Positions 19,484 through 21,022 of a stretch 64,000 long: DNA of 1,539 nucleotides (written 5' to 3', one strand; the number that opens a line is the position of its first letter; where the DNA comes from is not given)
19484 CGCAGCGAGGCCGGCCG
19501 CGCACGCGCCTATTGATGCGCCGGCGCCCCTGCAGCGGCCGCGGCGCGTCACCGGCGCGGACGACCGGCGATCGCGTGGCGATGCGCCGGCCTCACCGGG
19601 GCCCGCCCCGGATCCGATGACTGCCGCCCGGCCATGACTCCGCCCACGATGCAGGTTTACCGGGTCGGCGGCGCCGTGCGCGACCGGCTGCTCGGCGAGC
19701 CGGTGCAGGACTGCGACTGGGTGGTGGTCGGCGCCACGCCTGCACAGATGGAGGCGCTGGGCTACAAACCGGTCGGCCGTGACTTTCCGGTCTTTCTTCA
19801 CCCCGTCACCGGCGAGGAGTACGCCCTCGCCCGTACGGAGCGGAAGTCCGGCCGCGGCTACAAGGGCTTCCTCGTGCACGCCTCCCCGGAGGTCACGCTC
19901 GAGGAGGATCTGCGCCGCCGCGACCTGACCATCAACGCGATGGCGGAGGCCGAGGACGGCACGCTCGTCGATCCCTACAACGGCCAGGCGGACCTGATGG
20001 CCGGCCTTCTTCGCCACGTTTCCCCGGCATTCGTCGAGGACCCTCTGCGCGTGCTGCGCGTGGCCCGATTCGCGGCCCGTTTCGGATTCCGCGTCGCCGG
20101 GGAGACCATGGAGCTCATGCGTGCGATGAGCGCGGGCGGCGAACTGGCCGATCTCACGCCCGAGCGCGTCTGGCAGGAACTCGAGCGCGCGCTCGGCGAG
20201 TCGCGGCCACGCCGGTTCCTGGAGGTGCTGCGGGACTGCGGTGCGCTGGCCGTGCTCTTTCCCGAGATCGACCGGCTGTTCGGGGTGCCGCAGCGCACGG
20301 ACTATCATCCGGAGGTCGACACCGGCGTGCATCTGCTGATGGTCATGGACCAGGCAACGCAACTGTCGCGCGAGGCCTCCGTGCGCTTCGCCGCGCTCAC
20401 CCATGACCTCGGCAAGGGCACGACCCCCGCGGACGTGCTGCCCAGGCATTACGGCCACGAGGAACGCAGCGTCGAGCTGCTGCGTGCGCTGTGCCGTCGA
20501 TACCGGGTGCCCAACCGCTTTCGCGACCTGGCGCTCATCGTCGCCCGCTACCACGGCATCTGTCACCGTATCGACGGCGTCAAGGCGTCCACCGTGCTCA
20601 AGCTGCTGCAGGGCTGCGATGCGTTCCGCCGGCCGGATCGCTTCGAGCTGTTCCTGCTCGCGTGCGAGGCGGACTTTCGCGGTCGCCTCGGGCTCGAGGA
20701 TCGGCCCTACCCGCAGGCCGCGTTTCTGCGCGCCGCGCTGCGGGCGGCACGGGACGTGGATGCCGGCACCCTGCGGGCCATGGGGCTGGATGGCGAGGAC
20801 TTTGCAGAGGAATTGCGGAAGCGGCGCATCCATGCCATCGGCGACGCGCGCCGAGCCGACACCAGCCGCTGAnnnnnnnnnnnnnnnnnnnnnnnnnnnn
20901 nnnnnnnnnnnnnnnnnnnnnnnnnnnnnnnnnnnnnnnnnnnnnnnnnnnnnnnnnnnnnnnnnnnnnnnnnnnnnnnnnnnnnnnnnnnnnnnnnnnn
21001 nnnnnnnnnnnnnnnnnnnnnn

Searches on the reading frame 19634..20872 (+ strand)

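Call 84: search_protein_families(library=pfam, proteins=[window:19634-20872:+], max_evalue=0.0001)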
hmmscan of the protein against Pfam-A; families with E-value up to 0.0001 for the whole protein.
window:19634-20872:+ (412 aa): 3 families
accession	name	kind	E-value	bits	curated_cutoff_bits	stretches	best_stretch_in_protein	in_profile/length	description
PF01743.26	PolyA_pol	-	9.3e-18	65.2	23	1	9-127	2-126/126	Poly A polymerase head domain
PF12627.12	PolyA_pol_RNAbd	-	4e-14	52.6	22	1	151-214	1-62/64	Probable RNA and SrmB- binding site of polymerase A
PF01966.28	HD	-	7.1e-09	36.4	22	1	232-309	3-88/116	HD domain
